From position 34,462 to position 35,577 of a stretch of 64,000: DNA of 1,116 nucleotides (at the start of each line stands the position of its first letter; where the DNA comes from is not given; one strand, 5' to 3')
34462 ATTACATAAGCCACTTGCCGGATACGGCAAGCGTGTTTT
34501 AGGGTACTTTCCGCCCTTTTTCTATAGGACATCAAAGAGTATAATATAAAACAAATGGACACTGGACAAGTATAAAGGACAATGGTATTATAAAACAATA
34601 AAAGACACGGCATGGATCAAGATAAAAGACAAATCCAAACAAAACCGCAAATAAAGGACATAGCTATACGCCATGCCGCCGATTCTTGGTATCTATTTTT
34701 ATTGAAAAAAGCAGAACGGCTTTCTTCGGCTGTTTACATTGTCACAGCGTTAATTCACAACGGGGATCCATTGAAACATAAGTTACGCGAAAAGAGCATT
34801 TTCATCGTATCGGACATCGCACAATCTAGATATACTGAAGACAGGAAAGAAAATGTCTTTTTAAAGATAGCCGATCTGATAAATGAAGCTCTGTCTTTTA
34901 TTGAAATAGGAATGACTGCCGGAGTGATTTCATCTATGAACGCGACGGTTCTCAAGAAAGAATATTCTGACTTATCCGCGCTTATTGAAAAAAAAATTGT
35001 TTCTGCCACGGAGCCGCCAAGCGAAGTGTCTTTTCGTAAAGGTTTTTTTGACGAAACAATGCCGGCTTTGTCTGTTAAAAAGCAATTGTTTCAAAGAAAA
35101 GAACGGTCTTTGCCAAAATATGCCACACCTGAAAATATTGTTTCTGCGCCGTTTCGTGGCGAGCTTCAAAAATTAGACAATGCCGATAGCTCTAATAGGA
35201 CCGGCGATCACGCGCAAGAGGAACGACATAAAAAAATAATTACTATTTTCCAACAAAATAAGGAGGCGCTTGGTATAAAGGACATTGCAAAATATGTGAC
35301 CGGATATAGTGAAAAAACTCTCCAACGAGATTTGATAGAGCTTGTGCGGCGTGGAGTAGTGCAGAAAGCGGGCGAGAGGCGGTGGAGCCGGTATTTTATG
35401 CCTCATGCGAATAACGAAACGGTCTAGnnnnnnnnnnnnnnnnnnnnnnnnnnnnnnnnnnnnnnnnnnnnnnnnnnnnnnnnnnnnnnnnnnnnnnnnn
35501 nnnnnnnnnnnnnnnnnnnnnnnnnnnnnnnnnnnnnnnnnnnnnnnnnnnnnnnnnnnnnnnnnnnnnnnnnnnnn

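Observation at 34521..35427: Iteron-like array of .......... direct repeats overlapping the start of a winged-HTH protein gene (possible Rep-iteron or autoregulatory module)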

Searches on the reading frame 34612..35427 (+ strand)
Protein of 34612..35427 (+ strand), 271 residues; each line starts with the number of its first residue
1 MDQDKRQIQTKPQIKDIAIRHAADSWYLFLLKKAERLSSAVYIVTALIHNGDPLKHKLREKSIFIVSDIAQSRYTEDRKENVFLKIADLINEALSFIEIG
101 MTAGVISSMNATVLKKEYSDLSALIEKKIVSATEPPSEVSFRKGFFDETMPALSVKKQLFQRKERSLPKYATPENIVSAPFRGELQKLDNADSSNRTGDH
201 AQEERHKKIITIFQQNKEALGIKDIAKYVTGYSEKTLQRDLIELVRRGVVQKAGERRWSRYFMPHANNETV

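Call 5: search_protein_families(library=pfam, proteins=[window:34612-35427:+], max_evalue=1)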
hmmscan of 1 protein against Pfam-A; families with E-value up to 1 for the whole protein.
window:34612-35427:+ (271 aa): 6 families
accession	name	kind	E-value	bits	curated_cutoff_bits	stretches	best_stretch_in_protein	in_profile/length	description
PF08220.18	HTH_DeoR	-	0.0067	16.6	21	1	205-252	1-46/57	DeoR-like helix-turn-helix domain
PF08280.17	HTH_Mga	-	0.0077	16.6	23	1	204-244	5-43/59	M protein trans-acting positive regulator (MGA) HTH domain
PF21236.3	PRS7_OB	-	0.039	14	26.7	1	216-251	24-59/69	26S proteasome regulatory subunit 7, OB domain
PF05635.17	23S_rRNA_IVP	-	0.097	13.3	33.8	1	31-126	6-105/106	23S rRNA-intervening sequence protein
PF24033.1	DUF7342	-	0.15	12.5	31.6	0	202-261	3-58/150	Family of unknown function (DUF7342)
PF22751.1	DUF488-N3a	-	0.17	12.7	27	1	128-193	17-79/118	Active DUF488-N3 subclade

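Call 10: find_homologous_proteins(query=window:34612-35427:+)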
Query window:34612-35427:+ (271 aa): 16 proteins with E <= 0.001 among 710 candidates.
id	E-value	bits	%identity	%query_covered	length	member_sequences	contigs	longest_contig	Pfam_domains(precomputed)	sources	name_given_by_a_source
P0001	1.5e-171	586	100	100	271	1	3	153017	-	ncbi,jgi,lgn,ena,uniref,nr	ncbi:MAG: hypothetical protein COW88_00255 [Candidatus Lloydbacteria bacterium CG22_combo_CG10-13_8_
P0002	1.2e-66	243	50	97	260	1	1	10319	PF08220.19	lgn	-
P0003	6.5e-38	149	36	94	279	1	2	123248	-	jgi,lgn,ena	-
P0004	1.3e-36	144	38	92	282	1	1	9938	-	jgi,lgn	jgi:hypothetical protein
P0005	1.7e-31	128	34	93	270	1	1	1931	-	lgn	-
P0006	1.9e-28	118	34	86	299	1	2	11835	-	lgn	-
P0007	1.1e-26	112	30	96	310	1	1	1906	-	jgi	jgi:DNA-binding transcriptional ArsR family regulator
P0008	1.8e-24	105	32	97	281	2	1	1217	-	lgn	-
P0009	9.8e-24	102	31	87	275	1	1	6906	-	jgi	jgi:hypothetical protein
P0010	5.4e-20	90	34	92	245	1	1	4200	-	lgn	-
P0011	1.6e-19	88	27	89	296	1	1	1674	-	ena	-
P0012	5.5e-19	87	28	95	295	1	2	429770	-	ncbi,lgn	-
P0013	9.4e-19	86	32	96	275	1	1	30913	-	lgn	-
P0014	1.6e-16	79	30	85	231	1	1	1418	-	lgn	-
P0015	3.4e-14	71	29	86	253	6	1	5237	-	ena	-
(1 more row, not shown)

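Call 11: search_protein_families(library=ncbifam, proteins=[window:34612-35427:+], max_evalue=1)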
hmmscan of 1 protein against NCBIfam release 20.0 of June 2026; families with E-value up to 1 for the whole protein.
window:34612-35427:+ (271 aa): 3 families
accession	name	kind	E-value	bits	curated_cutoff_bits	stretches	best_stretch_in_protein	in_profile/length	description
NF008912.0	PRK12275.1-6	subfamily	4.6e-06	26.7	124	1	30-129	8-108/117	hypothetical protein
NF007720.0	PRK10411.1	equivalog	0.0022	17.4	259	1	203-253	3-51/243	L-fucose operon activator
NF041397.1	TranRegGlpR_Halo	equivalog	0.1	12.2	300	1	203-252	4-51/253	HTH-type transcriptional regulator GlpR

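Call 15: find_encoding_contigs(protein=P0002, flank=5000, max_places=2)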
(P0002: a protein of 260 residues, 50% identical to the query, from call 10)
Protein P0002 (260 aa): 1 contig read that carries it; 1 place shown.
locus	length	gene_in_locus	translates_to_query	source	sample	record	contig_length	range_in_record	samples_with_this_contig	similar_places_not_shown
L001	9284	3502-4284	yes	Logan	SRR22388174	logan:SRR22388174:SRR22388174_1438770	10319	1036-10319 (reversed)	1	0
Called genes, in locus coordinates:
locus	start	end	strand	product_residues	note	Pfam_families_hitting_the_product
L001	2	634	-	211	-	?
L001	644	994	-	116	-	PF09136:Glucodextran_B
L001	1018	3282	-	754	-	PF13491:FtsK_4TM, PF17854:FtsK_alpha, PF01580:FtsK_SpoIIIE, PF09397:FtsK_gamma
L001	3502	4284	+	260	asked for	PF08220:HTH_DeoR (weak)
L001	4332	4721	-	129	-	-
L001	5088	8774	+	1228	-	-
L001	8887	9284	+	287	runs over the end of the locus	PF13428:TPR_14 (faint), PF13431:TPR_17 (faint), PF13424:TPR_12 (faint)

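Call 16: find_encoding_contigs(protein=P0003, flank=5000, max_places=2)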
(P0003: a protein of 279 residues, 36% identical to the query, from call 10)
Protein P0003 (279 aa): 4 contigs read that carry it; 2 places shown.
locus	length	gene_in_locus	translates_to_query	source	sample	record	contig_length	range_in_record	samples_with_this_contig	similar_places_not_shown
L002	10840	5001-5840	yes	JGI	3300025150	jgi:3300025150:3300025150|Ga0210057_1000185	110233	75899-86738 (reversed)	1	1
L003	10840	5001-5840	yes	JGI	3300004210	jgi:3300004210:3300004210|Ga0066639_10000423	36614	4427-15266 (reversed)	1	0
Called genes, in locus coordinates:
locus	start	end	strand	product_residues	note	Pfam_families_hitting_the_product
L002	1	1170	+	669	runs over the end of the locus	PF22745:Nlig-Ia, PF01653:DNA_ligase_aden, PF03120:OB_DNA_ligase, PF00633:HHH (faint), PF12826:HHH_2, PF14520:HHH_5, PF00533:BRCT, PF12738:PTCB-BRCT (weak)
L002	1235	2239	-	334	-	PF00154:RecA_N, PF08423:Rad51, PF06745:ATPase (faint), PF01637:ATPase_2 (weak), PF27531:MT3502_N (weak), PF21096:RecA_C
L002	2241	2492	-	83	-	PF09136:Glucodextran_B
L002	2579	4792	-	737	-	PF17854:FtsK_alpha, PF01580:FtsK_SpoIIIE, PF09397:FtsK_gamma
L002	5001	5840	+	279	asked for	-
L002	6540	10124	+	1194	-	-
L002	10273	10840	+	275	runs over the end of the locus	PF13431:TPR_17 (faint), PF13424:TPR_12 (faint), PF13181:TPR_8 (faint), PF13374:TPR_10 (faint)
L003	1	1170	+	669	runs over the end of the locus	PF22745:Nlig-Ia, PF01653:DNA_ligase_aden, PF03120:OB_DNA_ligase, PF00633:HHH (faint), PF12826:HHH_2, PF14520:HHH_5, PF00533:BRCT, PF12738:PTCB-BRCT (weak)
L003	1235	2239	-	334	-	PF00154:RecA_N, PF08423:Rad51, PF06745:ATPase (faint), PF01637:ATPase_2 (weak), PF27531:MT3502_N (weak), PF21096:RecA_C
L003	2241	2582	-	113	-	PF09136:Glucodextran_B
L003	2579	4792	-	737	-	PF17854:FtsK_alpha, PF01580:FtsK_SpoIIIE, PF09397:FtsK_gamma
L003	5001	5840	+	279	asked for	-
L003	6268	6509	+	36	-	-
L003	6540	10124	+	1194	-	-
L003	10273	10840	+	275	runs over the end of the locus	PF13431:TPR_17 (faint), PF13424:TPR_12 (faint), PF13181:TPR_8 (faint), PF13374:TPR_10 (faint)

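Call 17: find_encoding_contigs(protein=P0004, flank=5000, max_places=2)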
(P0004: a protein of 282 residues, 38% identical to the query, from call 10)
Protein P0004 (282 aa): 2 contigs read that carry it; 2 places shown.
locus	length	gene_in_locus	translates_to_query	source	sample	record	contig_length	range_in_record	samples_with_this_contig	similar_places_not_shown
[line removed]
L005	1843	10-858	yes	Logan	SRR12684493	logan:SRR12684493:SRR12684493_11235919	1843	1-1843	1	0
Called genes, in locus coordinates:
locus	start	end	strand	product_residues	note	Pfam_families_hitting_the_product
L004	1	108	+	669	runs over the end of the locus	PF22745:Nlig-Ia, PF01653:DNA_ligase_aden, PF03120:OB_DNA_ligase, PF12826:HHH_2, PF14520:HHH_5 (weak), PF00533:BRCT, PF12738:PTCB-BRCT (weak)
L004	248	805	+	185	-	PF20803:PaaX_M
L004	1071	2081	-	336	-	PF00154:RecA_N, PF08423:Rad51, PF06745:ATPase (weak), PF01637:ATPase_2 (weak), PF27531:MT3502_N (weak), PF21096:RecA_C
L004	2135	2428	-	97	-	PF09136:Glucodextran_B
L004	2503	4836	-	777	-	PF17854:FtsK_alpha, PF01580:FtsK_SpoIIIE, PF09397:FtsK_gamma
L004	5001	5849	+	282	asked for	-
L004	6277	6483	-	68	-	-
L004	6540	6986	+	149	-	?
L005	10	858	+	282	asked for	-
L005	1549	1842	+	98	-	?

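Call 23: find_encoding_contigs(protein=P0012, flank=10000, max_places=1)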
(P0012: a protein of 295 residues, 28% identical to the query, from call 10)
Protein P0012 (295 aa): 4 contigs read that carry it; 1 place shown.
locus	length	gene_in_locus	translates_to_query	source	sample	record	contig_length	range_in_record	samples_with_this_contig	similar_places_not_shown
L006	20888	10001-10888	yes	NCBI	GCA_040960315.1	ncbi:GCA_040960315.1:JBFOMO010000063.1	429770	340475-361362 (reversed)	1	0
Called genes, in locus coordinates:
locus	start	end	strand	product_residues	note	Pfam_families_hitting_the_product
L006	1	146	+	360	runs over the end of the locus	PF01594:AI-2E_transport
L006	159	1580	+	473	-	PF00133:tRNA-synt_1, PF01921:tRNA-synt_1f (faint), PF09334:tRNA-synt_1g, PF08264:Anticodon_1 (faint), PF00133:tRNA-synt_1, PF01406:tRNA-synt_1e (weak), PF19303:Anticodon_3 (weak)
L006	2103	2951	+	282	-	PF01026:TatD_DNase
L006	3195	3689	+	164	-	PF01250:Ribosomal_S6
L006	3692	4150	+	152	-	PF00436:SSB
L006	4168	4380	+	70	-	PF01084:Ribosomal_S18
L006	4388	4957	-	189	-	PF08207:EFP_N, PF09285:Elong-fact-P_C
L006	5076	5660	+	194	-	PF04542:Sigma70_r2, PF08281:Sigma70_r4_2, PF04545:Sigma70_r4 (faint)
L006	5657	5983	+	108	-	-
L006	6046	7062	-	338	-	PF00154:RecA_N, PF08423:Rad51, PF06745:ATPase (weak), PF01637:ATPase_2 (weak), PF13481:AAA_25 (faint), PF27531:MT3502_N (weak), PF21096:RecA_C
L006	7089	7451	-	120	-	PF09136:Glucodextran_B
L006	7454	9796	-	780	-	PF13491:FtsK_4TM (weak), PF17854:FtsK_alpha, PF01580:FtsK_SpoIIIE, PF01935:DUF87 (weak), PF09397:FtsK_gamma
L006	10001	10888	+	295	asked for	-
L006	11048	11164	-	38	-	-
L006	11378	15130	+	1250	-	-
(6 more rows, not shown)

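Call 24: find_encoding_contigs(protein=P0013, flank=10000, max_places=1)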
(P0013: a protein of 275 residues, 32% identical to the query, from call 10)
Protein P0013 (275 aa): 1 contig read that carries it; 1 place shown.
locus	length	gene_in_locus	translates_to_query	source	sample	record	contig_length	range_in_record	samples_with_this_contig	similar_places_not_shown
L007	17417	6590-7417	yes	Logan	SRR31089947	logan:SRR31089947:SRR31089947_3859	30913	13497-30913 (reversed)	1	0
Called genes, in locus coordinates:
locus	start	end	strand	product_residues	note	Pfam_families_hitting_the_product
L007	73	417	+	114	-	PF01588:tRNA_bind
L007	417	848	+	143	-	-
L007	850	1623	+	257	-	PF01209:Ubie_methyltran, PF02353:CMAS (weak), PF13489:Methyltransf_23, PF01555:N6_N4_Mtase (faint), PF13847:Methyltransf_31, PF08241:Methyltransf_11, PF08242:Methyltransf_12, PF13649:Methyltransf_25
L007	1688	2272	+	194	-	PF04542:Sigma70_r2, PF08281:Sigma70_r4_2, PF04545:Sigma70_r4 (weak)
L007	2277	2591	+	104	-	-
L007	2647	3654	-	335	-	PF00154:RecA_N, PF08423:Rad51, PF06745:ATPase (weak), PF01637:ATPase_2 (weak), PF13481:AAA_25 (faint), PF27531:MT3502_N (faint), PF21096:RecA_C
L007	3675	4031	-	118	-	PF09136:Glucodextran_B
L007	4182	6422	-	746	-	PF13491:FtsK_4TM (weak), PF01935:DUF87 (faint), PF17854:FtsK_alpha, PF01580:FtsK_SpoIIIE, PF09397:FtsK_gamma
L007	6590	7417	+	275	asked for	-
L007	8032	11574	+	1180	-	-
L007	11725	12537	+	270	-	PF13424:TPR_12 (faint)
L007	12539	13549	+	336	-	-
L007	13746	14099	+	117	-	PF00203:Ribosomal_S19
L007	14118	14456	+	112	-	PF00237:Ribosomal_L22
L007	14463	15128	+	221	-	PF07650:KH_2, PF00189:Ribosomal_S3_C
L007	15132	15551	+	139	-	PF00252:Ribosomal_L16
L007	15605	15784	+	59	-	PF00831:Ribosomal_L29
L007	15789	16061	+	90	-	PF00366:Ribosomal_S17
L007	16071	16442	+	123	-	PF00238:Ribosomal_L14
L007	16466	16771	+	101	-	PF00467:KOW (weak), PF17136:ribosomal_L24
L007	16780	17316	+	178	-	PF00281:Ribosomal_L5, PF00673:Ribosomal_L5_C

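Call 28: find_related_loci(query=A1, collection=genome_contigs, flank=6000)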
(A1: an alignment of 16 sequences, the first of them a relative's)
Query A1 (271 aa) in genome_contigs; peptide patterns used: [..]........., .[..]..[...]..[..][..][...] (x = any residue, [..] = any of these).
599 stretches matched a pattern (row limit reached: there are more); 572 encode a relative of the query (tblastn E <= 1e-3); the best 80 are kept; 80 distinct loci.
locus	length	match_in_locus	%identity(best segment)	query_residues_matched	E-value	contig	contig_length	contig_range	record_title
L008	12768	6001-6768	35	29-261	1e-33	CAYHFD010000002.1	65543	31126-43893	MAG TPA_asm: uncultured Candidatus Saccharibacteria bacterium isolate ERP119705_co11_13 genome assembly, contig: NODE_24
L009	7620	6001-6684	34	34-270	1e-33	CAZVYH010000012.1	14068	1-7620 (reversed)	MAG TPA_asm: uncultured Candidatus Saccharibacteria bacterium isolate SRP173033_co2_252 genome assembly, contig: NODE_20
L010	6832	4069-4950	32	1-261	3e-33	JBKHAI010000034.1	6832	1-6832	MAG: Candidatus Paceibacterota bacterium isolate D1M01_136 NODE_17854_length_6832_cov_39.083518, whole genome shotgun se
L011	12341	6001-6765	33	32-267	7e-33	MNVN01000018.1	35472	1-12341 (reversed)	MAG: Candidatus Nomurabacteria bacterium CG1_02_43_90 cg1_0.2_scaffold_732_c, whole genome shotgun sequence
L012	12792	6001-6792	36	11-261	6e-33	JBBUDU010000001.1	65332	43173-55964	MAG: Patescibacteria group bacterium isolate H41-bin073_1 H41_bin073_1_000000000001, whole genome shotgun sequence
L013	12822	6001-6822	31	10-263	7e-32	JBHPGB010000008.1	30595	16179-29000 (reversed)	Patescibacteria group bacterium isolate SAG AM-311-L09 NODE_8_length_30595_cov_31.316536, whole genome shotgun sequence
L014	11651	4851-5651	30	22-261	1e-31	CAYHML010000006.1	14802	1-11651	MAG TPA_asm: uncultured Candidatus Saccharibacteria bacterium isolate ERP119705_co13_657 genome assembly, contig: NODE_5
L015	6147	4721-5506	31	26-261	2e-31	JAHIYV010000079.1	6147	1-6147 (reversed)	MAG: Patescibacteria group bacterium isolate Modern_marine.mb.145 Modern_marine.mb.145_k141_1255904, whole genome shotgu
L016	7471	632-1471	31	5-263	2e-31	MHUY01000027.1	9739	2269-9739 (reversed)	MAG: Candidatus Yonathbacteria bacterium RIFOXYC2_FULL_47_9 rifoxyc2_full_scaffold_3521, whole genome shotgun sequence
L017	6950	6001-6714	33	24-263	3e-31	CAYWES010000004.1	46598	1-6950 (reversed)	MAG TPA_asm: uncultured Candidatus Saccharibacteria bacterium isolate SRP344714_co1_349 genome assembly, contig: NODE_16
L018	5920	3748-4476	31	27-263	7e-31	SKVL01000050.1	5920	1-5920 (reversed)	MAG: Candidatus Campbellbacteria bacterium isolate CSSed162cmB_160 CSSed16-2cmB-66493, whole genome shotgun sequence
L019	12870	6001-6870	30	2-266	1e-30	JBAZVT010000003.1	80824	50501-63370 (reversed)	MAG: Candidatus Paceibacterota bacterium isolate SO_2017_GW1_26 NODE_1838_length_80824_cov_1.716730_OW334_2017, whole ge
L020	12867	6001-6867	32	11-263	3e-30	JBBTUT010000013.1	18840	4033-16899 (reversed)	MAG: Patescibacteria group bacterium isolate H41-bin067_1 H41_bin067_1_000000000013, whole genome shotgun sequence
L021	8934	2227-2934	31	30-263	4e-30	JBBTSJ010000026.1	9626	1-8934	MAG: Patescibacteria group bacterium isolate H43-bin029_1 H43_bin029_1_000000000026, whole genome shotgun sequence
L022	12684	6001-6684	32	24-261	1e-29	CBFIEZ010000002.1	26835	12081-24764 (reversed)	MAG: Minisyncoccia bacterium isolate Co_bin_508_permissive genome assembly, contig: Co_bin_508_permissive_c2, whole geno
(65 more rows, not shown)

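Call 29: predict_structure(alignment_id=A1)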
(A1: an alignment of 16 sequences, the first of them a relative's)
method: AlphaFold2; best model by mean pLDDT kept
length: 271 residues; sequences in the alignment: 16
mean_pLDDT: 74.3   pTM: 0.43
mean pLDDT of the five models: 74.3, 74.3, 72.9, 72.6, 72.3
residues with pLDDT >= 90: 130; 70-90: 39; 50-70: 17; < 50: 85
segments of 3 or more residues with pLDDT < 50: 1-3, 5-22, 134-143, 148-196, 267-271
pLDDT, mean of each block of 10 residues (from residue 1): 45 45 75 96 96 97 94 72 91 98 96 97 87 51 49 42 42 39 34 53 91 90 92 92 92 85 68 40
secondary structure, 60 per line:
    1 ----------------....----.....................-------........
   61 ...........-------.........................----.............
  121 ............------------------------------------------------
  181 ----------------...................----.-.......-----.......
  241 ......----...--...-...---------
elements in order: H17-20 H25-45 H53-71 H79-103 H108-132 H197-215 H222-228 H234-246 E251-253 E260-262

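Call 33: search_protein_representatives(alignment_id=A1)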
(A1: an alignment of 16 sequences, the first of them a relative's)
Query: 16 sequences, 267 profile positions. Proteins with E-value up to 0.001 (for the whole library): 5107; up to 1e-10: 3935; up to 1e-30: 2217. The best 150 are listed.
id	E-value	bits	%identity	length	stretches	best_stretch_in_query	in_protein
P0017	7.8e-85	301.2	-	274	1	5-266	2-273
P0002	4.1e-83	295.6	-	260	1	4-266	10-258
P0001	3.5e-80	286.0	-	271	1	3-266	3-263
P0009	1.0e-75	271.3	-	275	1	6-266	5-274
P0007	1.7e-72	260.8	-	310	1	19-266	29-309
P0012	3.0e-71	256.7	-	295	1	9-267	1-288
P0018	1.1e-68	248.2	-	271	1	6-266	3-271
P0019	9.5e-67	241.9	-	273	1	6-266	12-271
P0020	2.6e-65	237.2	-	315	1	21-267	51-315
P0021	3.8e-65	236.7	-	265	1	19-267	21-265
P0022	3.8e-65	236.7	-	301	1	14-266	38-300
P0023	7.3e-65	235.7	-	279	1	19-266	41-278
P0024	3.3e-64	233.6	-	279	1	19-266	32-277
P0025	6.9e-64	232.5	-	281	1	5-266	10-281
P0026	2.6e-63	230.7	-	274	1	5-266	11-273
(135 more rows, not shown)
